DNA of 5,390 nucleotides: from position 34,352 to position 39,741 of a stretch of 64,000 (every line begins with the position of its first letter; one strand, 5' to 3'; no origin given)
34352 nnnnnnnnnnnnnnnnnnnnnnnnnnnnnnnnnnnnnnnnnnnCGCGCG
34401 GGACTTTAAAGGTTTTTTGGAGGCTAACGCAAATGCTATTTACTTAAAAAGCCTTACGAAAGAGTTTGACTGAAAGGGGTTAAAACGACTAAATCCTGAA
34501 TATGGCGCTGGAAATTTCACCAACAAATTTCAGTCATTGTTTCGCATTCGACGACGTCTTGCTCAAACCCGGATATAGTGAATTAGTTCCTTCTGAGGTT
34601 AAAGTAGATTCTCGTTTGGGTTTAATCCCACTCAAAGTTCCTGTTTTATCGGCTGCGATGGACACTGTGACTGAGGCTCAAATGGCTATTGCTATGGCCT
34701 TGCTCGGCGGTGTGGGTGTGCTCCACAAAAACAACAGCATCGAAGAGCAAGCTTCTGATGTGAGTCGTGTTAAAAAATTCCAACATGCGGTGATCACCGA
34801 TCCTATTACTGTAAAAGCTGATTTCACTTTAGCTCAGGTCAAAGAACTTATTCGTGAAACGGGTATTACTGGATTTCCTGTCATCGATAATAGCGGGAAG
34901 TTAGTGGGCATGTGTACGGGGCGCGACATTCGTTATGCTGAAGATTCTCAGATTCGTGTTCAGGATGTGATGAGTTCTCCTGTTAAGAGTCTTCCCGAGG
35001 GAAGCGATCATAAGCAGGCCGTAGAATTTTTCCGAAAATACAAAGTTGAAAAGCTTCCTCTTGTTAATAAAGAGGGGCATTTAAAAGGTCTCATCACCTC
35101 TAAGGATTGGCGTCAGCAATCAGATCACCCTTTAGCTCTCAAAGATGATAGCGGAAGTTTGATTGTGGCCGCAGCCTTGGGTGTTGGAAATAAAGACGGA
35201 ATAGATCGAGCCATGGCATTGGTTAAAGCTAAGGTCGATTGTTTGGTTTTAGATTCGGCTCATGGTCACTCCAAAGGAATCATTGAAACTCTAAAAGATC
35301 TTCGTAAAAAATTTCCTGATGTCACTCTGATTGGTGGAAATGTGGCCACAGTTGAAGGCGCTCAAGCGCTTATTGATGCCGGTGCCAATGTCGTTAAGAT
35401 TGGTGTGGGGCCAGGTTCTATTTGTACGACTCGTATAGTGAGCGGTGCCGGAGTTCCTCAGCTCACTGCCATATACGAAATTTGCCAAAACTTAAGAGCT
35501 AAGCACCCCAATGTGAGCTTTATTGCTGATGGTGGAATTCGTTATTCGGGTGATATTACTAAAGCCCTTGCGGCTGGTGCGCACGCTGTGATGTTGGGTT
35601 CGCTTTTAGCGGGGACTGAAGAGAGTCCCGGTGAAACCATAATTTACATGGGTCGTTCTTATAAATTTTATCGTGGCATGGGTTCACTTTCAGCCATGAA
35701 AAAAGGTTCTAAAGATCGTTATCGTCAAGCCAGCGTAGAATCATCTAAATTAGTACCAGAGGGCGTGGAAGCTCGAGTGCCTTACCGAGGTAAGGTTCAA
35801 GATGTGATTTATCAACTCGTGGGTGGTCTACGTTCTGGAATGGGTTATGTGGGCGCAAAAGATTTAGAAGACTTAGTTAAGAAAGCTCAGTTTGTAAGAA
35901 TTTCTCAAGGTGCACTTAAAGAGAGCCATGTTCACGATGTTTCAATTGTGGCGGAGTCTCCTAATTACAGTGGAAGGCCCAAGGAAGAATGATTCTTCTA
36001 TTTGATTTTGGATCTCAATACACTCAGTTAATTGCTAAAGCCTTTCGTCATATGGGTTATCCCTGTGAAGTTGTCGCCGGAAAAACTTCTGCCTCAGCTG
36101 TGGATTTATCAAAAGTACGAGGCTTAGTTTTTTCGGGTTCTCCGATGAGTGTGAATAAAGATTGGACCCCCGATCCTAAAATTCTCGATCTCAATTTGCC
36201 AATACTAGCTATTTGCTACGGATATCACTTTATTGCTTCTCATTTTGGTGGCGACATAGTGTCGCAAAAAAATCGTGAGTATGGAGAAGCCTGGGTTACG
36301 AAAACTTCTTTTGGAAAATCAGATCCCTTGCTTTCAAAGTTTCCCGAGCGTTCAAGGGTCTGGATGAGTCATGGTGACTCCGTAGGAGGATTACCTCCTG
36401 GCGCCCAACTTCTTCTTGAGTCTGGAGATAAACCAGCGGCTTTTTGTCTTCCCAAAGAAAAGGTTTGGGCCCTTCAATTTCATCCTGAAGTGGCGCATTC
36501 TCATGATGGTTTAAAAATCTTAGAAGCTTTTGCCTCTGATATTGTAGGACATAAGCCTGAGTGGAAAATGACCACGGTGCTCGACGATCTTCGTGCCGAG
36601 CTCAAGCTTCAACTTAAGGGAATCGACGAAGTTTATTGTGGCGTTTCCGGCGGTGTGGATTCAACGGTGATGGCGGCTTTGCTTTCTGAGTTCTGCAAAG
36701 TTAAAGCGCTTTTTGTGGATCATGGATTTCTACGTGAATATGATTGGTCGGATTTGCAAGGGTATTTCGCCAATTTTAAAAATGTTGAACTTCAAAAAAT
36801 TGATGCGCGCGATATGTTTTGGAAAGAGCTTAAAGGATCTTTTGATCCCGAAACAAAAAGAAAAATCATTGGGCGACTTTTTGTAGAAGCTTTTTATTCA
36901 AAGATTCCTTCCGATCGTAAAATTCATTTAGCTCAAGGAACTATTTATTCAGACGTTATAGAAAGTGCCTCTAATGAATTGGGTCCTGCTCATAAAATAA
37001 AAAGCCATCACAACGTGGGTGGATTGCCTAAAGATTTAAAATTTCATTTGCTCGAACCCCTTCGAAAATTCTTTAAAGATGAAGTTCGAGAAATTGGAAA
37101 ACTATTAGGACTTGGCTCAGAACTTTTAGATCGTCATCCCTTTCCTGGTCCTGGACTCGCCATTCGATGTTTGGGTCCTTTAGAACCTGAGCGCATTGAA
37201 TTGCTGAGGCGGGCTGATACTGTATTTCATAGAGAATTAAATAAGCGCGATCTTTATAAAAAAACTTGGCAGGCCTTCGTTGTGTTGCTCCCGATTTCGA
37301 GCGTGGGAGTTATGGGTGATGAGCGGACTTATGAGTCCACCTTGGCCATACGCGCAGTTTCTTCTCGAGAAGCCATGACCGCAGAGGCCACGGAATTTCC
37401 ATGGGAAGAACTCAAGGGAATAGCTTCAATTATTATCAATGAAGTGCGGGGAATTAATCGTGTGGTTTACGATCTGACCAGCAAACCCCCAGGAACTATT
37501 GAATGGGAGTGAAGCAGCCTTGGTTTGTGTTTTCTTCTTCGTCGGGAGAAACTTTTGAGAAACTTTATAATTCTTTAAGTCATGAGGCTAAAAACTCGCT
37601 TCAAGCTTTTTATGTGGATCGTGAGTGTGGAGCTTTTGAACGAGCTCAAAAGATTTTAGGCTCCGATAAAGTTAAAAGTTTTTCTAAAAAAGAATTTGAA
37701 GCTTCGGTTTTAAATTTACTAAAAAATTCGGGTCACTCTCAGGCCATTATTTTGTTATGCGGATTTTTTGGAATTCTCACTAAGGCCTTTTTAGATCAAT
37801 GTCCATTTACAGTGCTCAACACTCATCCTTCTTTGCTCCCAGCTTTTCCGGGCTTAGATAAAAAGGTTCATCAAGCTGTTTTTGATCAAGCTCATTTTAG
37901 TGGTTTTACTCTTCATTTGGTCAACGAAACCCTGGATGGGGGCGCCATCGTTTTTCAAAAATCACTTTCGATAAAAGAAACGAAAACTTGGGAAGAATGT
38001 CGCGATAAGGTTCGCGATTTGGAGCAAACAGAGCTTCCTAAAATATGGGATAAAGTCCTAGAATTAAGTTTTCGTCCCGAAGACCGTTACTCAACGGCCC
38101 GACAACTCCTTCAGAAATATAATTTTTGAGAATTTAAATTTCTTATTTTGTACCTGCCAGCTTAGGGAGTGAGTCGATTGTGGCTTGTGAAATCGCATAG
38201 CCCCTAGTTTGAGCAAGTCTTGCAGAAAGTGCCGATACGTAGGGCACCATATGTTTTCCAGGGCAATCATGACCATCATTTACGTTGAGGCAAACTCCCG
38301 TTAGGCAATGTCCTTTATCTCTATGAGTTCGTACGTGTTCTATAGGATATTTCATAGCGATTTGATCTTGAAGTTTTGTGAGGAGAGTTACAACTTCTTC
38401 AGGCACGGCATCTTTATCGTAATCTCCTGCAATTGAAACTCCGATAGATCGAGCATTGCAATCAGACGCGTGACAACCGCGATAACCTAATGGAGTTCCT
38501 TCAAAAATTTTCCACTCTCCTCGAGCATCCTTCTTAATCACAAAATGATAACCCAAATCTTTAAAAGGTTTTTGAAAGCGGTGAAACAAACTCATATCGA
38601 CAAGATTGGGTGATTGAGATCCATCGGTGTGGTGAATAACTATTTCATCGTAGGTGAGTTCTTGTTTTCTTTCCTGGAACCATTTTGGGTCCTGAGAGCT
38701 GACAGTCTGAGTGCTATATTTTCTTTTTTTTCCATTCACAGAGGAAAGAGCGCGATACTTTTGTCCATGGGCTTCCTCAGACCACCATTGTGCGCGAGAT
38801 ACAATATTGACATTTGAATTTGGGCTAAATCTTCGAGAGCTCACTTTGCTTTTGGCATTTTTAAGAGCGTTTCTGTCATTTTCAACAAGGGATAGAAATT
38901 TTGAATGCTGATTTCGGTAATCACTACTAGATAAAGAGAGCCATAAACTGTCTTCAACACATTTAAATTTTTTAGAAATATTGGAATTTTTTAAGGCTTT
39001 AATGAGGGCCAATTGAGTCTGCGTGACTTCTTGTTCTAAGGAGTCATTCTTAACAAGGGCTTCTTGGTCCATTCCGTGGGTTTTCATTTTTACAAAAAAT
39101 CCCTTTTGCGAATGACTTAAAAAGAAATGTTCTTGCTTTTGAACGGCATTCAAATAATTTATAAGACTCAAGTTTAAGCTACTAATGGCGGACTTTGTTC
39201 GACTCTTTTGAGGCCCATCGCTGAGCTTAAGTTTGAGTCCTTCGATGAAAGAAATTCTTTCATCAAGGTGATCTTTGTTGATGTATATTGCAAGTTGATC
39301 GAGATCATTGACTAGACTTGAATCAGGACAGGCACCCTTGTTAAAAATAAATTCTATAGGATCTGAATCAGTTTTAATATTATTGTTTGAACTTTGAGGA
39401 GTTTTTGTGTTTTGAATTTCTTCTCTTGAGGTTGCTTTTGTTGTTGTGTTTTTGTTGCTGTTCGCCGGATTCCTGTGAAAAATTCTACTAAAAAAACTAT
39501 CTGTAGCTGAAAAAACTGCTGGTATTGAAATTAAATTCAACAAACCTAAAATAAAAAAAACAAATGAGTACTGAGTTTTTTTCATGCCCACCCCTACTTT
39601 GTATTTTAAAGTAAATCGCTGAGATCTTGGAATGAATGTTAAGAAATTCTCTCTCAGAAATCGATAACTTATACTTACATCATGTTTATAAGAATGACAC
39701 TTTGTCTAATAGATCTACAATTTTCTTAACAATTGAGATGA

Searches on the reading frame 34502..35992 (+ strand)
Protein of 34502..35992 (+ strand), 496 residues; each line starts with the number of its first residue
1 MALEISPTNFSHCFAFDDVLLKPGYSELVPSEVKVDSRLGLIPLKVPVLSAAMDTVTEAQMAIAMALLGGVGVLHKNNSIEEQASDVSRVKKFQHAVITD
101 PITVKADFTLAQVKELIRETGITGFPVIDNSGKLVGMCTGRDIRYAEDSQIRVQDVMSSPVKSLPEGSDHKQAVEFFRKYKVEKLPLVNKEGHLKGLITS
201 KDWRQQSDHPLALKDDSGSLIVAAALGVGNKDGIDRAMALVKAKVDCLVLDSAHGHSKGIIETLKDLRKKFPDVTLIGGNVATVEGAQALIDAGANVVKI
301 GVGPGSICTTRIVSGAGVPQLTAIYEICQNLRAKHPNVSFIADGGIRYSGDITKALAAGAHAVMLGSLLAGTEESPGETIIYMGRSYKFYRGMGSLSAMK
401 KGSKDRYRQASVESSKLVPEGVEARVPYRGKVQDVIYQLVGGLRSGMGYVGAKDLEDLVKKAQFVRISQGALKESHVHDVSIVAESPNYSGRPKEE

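Call 78: search_protein_families(library=pfam, proteins=[window:34502-35992:+], max_evalue=0.0001)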
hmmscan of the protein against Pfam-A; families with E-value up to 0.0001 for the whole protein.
window:34502-35992:+ (496 aa): 6 families
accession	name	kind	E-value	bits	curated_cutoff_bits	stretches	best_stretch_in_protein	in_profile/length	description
PF00478.31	IMPDH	-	1.4e-149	498.3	25.6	1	14-478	2-345/345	IMP dehydrogenase / GMP reductase domain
PF00571.33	CBS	-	9.2e-22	77.6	24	2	98-146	6-54/57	CBS domain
PF01070.24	FMN_dh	-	5.5e-07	29.4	24.9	1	262-367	208-303/350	FMN-dependent dehydrogenase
PF01645.23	Glu_synthase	-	1.3e-06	28.3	20.4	1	261-367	195-305/369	Conserved region in glutamate synthase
PF03060.21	NMO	-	2e-06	27.9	28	0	269-379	132-235/331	Nitronate monooxygenase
PF00977.27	His_biosynth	-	2.7e-05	24.2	23.6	0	335-368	71-104/228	Histidine biosynthesis protein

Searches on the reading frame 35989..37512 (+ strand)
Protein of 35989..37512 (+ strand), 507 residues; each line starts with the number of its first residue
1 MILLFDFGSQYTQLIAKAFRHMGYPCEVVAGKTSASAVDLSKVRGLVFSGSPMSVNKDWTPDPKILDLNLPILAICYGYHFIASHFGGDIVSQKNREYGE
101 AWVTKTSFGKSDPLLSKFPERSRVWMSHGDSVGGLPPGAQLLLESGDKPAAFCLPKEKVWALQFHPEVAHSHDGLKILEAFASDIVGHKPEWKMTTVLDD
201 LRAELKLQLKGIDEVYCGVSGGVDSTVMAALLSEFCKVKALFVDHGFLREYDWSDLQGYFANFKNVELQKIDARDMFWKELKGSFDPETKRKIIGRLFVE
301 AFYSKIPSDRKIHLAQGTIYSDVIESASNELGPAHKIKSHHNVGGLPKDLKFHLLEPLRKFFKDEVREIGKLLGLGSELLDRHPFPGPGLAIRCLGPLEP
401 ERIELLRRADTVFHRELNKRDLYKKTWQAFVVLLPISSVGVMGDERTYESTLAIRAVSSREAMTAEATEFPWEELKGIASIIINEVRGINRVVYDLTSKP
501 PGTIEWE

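Call 78: search_protein_families(library=pfam, proteins=[window:35989-37512:+], max_evalue=0.0001)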
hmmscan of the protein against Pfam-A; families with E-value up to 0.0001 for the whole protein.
window:35989-37512:+ (507 aa): 2 families
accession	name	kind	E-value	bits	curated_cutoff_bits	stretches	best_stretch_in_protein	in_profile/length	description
PF00958.27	GMP_synt_C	-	1.2e-39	134.7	27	1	416-506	2-92/92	GMP synthase C terminal domain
PF00117.34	GATase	-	2.2e-29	102.9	22.8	1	3-182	1-187/190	Glutamine amidotransferase class-I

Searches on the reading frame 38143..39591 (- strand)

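Call 78: search_protein_families(library=pfam, proteins=[window:38143-39591:-], max_evalue=0.0001)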
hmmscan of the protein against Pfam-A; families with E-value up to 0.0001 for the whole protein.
window:38143-39591:- (482 aa): 1 family
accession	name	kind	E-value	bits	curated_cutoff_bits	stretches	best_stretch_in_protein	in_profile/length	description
PF01510.30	Amidase_2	-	3.2e-16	60.3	26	1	315-446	6-131/131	N-acetylmuramoyl-L-alanine amidase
